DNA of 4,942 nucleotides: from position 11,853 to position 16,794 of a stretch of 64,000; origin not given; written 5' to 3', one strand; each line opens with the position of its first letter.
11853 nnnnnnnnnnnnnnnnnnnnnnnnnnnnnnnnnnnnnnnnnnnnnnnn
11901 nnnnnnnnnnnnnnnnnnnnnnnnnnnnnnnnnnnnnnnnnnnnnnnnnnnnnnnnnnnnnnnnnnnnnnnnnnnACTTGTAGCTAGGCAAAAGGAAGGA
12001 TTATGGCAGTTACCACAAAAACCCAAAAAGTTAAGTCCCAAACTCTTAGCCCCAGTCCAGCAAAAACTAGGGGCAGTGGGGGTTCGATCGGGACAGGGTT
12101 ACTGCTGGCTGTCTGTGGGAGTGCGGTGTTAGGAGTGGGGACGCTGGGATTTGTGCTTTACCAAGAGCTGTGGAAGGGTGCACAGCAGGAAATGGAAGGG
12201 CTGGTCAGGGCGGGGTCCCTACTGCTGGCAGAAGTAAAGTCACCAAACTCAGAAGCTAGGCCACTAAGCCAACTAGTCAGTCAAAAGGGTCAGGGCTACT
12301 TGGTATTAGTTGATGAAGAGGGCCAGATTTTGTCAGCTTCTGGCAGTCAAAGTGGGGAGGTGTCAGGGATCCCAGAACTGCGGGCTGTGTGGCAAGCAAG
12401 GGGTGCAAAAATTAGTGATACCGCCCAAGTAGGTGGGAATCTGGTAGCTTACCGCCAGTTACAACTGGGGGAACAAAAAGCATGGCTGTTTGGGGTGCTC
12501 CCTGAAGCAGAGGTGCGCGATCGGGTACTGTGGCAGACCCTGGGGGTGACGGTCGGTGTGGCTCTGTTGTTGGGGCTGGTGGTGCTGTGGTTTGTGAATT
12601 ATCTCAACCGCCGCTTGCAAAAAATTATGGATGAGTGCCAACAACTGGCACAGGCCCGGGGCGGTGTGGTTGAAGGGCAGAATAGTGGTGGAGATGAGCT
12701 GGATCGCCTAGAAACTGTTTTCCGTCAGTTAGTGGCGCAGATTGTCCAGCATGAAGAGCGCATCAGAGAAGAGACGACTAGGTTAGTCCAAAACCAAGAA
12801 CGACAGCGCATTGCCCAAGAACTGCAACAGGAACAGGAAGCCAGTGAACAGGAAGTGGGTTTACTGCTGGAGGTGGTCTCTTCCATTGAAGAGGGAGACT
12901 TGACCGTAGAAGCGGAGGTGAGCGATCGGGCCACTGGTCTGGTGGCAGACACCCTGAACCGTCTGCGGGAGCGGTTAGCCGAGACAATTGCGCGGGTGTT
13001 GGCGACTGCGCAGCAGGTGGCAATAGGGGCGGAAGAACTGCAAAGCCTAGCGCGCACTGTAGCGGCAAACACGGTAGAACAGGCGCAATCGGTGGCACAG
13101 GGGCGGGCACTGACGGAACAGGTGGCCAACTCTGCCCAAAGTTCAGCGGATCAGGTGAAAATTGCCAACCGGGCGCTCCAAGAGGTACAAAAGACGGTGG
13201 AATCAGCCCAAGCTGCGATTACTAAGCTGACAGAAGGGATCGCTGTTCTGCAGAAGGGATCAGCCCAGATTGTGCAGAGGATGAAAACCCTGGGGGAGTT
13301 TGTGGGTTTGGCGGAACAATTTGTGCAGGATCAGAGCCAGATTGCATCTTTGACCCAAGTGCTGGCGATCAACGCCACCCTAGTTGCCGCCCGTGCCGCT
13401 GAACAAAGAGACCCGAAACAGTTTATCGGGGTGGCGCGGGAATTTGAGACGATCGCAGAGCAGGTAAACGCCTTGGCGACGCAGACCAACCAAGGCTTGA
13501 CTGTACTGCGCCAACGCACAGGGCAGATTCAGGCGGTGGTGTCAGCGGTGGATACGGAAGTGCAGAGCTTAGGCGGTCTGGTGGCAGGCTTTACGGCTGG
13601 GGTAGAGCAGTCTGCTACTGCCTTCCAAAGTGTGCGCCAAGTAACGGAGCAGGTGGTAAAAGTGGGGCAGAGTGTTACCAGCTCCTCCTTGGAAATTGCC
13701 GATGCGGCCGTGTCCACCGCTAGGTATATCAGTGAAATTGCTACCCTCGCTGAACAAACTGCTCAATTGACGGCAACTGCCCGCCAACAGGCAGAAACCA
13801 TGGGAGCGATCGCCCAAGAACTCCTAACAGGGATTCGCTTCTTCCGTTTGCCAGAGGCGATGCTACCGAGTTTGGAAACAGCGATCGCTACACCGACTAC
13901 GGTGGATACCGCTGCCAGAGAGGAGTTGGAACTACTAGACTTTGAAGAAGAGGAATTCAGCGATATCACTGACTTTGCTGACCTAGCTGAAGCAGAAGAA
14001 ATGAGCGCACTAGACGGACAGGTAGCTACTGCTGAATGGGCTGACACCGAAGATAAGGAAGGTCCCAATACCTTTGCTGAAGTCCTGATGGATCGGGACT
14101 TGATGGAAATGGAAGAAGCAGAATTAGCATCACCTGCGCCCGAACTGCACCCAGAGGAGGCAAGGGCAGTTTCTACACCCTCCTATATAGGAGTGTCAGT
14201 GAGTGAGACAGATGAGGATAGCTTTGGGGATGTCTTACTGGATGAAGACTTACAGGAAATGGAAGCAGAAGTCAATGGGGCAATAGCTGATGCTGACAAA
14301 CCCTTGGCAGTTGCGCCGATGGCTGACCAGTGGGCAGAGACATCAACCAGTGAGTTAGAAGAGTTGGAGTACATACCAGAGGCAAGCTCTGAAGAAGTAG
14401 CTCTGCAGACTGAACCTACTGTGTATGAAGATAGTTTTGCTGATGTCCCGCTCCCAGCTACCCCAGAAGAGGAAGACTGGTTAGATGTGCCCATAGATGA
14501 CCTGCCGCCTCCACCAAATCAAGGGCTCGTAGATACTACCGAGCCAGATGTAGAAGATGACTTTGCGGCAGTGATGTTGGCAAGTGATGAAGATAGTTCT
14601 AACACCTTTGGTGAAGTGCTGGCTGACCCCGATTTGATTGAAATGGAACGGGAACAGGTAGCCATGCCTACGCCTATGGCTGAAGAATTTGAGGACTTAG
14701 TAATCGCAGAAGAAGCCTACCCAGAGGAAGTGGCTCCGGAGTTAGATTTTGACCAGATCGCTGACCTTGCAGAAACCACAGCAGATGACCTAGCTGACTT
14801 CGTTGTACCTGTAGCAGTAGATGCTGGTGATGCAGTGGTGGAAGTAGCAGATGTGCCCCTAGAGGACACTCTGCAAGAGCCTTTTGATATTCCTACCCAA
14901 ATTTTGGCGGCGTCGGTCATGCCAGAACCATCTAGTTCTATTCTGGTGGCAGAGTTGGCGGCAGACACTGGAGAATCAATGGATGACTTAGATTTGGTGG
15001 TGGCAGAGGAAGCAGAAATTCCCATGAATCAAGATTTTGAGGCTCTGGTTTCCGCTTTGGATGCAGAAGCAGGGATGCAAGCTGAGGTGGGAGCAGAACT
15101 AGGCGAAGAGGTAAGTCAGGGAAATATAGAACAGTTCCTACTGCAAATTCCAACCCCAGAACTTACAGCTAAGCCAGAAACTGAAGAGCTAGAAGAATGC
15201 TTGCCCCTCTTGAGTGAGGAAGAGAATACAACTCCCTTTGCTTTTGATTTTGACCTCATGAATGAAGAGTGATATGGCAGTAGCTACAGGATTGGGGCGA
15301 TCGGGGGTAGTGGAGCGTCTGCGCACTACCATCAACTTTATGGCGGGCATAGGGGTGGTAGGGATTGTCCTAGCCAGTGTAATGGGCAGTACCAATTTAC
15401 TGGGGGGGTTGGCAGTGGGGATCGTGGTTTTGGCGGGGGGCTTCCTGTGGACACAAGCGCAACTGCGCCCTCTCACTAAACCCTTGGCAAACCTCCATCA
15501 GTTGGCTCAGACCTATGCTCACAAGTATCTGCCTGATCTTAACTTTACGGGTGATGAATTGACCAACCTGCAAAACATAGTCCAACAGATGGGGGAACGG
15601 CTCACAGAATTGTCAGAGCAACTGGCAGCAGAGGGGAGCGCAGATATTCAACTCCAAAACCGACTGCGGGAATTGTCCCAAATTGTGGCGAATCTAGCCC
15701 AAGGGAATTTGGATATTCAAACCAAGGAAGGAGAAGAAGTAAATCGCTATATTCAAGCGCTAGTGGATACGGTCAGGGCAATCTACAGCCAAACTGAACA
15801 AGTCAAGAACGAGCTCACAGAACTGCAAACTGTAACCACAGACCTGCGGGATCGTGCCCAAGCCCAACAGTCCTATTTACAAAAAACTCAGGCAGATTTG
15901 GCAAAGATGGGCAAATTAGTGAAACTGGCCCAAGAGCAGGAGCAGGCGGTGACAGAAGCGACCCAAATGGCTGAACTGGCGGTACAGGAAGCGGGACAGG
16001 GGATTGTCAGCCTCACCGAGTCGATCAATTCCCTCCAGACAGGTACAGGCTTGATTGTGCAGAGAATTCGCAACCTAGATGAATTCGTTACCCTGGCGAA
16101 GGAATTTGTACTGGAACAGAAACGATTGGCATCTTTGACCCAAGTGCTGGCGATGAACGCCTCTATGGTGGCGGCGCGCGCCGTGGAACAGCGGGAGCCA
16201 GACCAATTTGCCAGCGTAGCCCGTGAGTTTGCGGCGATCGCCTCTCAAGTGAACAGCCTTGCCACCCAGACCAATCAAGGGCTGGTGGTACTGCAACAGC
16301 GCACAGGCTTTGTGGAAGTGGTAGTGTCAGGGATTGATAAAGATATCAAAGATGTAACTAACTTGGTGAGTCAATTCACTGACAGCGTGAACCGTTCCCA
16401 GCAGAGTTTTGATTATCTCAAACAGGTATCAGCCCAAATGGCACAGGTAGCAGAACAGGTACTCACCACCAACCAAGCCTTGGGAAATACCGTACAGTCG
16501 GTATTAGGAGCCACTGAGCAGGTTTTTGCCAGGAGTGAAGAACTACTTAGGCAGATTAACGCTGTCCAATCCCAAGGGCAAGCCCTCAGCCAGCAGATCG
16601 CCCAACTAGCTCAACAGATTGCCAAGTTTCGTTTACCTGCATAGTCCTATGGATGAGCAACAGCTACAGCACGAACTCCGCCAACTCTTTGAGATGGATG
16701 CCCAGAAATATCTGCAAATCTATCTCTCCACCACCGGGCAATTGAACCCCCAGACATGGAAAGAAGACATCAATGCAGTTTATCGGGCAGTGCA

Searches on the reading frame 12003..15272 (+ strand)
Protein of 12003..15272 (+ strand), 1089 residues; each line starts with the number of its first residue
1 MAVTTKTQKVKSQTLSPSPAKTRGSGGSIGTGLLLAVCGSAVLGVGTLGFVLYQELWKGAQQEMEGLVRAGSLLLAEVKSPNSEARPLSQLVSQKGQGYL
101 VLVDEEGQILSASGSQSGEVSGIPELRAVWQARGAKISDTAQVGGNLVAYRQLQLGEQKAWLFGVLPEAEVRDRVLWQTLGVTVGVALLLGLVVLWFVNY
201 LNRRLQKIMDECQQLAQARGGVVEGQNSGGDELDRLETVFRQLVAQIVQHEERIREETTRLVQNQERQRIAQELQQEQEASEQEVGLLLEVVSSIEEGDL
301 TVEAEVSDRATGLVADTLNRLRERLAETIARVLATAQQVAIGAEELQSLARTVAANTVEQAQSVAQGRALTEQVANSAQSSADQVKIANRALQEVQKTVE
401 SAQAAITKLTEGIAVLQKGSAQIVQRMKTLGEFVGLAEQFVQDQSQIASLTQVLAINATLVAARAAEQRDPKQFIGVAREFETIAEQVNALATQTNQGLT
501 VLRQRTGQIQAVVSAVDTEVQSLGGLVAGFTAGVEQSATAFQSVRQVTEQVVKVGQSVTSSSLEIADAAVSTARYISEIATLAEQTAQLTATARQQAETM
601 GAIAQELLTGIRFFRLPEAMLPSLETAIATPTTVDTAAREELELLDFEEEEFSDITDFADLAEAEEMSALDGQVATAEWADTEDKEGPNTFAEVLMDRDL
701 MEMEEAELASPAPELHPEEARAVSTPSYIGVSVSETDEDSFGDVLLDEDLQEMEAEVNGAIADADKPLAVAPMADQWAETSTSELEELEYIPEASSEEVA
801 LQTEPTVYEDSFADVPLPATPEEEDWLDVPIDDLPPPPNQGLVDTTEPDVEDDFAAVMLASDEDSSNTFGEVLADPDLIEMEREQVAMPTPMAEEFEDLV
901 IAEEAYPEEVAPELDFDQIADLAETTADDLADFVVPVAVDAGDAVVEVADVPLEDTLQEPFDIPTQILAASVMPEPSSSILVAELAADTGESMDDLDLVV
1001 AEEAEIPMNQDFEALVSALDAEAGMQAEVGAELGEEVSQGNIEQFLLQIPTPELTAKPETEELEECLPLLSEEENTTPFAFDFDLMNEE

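Call 47: search_protein_families(library=pfam, proteins=[window:12003-15272:+], max_evalue=0.0001)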
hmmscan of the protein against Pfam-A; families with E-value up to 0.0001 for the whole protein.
window:12003-15272:+ (1089 aa): 1 family
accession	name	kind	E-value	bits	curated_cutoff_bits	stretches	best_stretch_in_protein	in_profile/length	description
PF00015.26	MCPsignal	-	3.9e-05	24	34.6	1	421-589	19-171/172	Methyl-accepting chemotaxis protein (MCP) signalling domain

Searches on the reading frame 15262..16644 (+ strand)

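Call 47: search_protein_families(library=pfam, proteins=[window:15262-16644:+], max_evalue=0.0001)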
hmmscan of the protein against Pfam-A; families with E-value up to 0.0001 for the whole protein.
window:15262-16644:+ (460 aa): 2 families
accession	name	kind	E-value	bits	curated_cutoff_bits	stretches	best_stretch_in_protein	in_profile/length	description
PF00015.26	MCPsignal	-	2.7e-05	24.5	34.6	1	289-418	45-165/172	Methyl-accepting chemotaxis protein (MCP) signalling domain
PF00672.30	HAMP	-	4.6e-05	24.1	25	0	69-115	4-52/53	HAMP domain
